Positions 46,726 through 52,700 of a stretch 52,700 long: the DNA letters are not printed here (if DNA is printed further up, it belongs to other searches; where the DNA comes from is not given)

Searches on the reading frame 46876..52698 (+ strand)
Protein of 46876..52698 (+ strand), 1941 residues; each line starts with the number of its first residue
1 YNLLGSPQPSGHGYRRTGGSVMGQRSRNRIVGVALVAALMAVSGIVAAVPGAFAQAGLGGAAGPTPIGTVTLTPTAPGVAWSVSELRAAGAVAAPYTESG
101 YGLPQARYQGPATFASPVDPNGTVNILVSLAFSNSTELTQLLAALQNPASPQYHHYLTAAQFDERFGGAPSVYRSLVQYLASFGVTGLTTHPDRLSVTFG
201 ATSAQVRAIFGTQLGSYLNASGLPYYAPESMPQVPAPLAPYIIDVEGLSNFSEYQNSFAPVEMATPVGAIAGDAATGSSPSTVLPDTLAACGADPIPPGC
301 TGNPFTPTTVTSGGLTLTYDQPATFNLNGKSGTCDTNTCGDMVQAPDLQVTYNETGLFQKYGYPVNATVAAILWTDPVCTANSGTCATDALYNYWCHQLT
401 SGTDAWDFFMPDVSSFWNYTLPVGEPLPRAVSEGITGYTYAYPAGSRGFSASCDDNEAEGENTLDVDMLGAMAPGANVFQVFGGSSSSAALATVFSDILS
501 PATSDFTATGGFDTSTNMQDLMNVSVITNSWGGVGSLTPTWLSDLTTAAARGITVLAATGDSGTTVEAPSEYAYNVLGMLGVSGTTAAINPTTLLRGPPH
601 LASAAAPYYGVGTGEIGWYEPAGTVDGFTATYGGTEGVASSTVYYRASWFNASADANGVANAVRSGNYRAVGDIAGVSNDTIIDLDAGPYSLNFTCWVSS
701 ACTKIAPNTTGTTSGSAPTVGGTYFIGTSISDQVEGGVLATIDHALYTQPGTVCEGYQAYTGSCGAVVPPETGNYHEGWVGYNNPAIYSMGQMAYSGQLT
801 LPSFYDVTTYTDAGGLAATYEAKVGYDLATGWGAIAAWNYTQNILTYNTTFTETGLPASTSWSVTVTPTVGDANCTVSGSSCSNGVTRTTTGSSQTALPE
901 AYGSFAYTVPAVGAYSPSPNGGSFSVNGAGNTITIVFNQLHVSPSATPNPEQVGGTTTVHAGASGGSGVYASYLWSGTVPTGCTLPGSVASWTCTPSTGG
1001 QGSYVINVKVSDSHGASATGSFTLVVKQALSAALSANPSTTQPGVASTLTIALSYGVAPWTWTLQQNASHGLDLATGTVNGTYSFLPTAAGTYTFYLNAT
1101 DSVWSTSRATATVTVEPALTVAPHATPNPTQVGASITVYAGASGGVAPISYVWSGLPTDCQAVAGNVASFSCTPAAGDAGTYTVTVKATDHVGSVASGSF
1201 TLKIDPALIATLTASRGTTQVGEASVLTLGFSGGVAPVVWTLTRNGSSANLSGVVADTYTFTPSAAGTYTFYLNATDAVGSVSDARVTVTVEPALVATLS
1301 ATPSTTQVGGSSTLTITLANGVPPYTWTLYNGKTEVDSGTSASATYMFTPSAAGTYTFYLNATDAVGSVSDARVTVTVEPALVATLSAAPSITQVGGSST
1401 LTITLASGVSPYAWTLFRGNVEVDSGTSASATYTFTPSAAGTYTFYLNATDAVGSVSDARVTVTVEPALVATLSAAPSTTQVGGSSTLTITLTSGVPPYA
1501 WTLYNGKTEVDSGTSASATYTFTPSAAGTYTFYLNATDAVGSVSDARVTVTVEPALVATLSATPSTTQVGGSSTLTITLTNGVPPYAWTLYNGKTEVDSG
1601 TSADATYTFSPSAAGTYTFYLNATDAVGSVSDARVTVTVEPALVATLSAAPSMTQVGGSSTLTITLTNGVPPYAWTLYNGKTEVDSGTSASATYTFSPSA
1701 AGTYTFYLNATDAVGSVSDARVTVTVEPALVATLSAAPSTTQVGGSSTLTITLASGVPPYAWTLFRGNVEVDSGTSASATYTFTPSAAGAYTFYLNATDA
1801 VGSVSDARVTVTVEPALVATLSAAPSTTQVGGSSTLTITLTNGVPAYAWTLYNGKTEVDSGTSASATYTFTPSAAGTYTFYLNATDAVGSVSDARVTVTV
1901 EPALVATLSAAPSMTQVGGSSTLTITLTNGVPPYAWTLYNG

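Call 77: search_protein_families(library=pfam, proteins=[window:46876-52698:+], max_evalue=0.00001)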
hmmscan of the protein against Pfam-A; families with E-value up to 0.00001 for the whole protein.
window:46876-52698:+ (1941 aa): 14 families
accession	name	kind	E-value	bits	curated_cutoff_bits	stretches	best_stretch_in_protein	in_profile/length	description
PF22352.2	K319L-like_PKD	-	4.5e-60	200.1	27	6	1843-1900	27-84/84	K319L-like, PKD domain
PF07495.19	Y_Y_Y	-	3.3e-33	113.8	26.6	0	1852-1900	17-64/65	Y_Y_Y domain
PF19077.6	Big_13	-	1.5e-24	86.8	27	0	1158-1205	52-101/102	Bacterial Ig-like domain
PF09286.16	Pro-kuma_activ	-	1.6e-24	87.2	23.5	1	113-251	4-143/143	Pro-kumamolisin, activation domain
PF17963.7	Big_9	-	6.5e-24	85.1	23.6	0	990-1024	54-88/89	Bacterial Ig domain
PF00801.26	PKD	-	6e-23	81.1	23.5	0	1298-1372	3-75/80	PKD domain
PF18981.6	InlK_D3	-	1.4e-14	54.4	25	0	1439-1465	48-75/75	Internalin K domain (D3/D4)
PF20164.4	GspA_SrpA_N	-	1.2e-12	48.7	27.4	0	1704-1814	21-112/117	GspA/SrpA SigLec-like domain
PF08522.16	BT_3987-like_N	-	1.7e-09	38.8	25.9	0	1430-1523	13-95/120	BT_3987-like, N-terminal domain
PF08329.16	ChitinaseA_N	-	1.7e-09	37.9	21.2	0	1494-1552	48-107/133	Chitinase A, N-terminal domain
PF16820.11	PKD_3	-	3.9e-08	33.5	26.3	0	1586-1623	35-66/68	PKD-like domain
PF24291.1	Ig_CFAP65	-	7.8e-08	32.6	27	0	1678-1710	67-99/121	Cilia- and flagella-associated protein 65-like, Ig-like domain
PF15418.12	DUF4625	-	1.8e-06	28.7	27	0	1174-1204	100-130/131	Domain of unknown function (DUF4625)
PF22067.2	Cep192_D3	-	6.1e-06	26.7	27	0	1538-1590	43-95/99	Cep192 domain 3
